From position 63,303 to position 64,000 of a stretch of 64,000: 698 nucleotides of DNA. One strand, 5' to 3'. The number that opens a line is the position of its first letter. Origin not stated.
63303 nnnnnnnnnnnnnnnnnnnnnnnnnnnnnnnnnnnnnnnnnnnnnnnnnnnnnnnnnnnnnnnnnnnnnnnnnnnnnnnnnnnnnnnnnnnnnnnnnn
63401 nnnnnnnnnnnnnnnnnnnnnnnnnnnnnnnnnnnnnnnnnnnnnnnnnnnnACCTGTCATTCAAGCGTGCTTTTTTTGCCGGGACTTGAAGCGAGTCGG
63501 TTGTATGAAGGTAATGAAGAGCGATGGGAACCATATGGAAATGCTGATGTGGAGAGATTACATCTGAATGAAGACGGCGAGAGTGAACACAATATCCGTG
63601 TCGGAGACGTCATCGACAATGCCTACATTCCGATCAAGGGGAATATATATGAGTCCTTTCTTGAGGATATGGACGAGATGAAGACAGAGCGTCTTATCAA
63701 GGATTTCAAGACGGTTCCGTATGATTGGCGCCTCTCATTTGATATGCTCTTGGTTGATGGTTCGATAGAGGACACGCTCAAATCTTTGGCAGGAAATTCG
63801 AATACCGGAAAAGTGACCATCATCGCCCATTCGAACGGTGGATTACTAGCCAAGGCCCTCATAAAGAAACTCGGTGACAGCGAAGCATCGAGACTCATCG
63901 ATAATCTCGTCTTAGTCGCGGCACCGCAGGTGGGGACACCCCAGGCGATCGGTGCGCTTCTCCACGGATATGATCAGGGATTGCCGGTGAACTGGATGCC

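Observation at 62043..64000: Secreted beta-helix protein fused to an LCAT-like lipase/acyltransferase domain (runs off window)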

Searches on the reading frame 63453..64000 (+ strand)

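Call 78: search_protein_representatives(protein=window:63453-64000:+)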
Query: 182 residues. Proteins with E-value up to 0.001 (for the whole library): 2537; up to 1e-10: 1629; up to 1e-30: 756. The best 150 are listed.
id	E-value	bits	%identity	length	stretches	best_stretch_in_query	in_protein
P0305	1.2e-74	266.5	70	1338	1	1-182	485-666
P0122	3.3e-63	229.2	69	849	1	2-181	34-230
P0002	2.3e-62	226.5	71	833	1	1-181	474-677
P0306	1.5e-60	220.5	61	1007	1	2-181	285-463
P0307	7.8e-58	211.7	64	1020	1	2-182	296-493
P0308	8.4e-58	211.6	57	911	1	2-180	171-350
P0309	1.3e-56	207.7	58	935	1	2-182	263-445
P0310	3.8e-56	206.2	55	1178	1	2-182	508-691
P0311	1.5e-54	201.0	58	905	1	2-177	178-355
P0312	2.5e-54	200.3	55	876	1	2-182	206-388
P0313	8.2e-54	198.6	61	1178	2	105-182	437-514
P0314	1.9e-53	197.4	55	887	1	2-179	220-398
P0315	1.9e-53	197.4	61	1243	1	2-181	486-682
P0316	3.0e-53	196.7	56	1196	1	2-182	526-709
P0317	3.6e-53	196.5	63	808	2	2-108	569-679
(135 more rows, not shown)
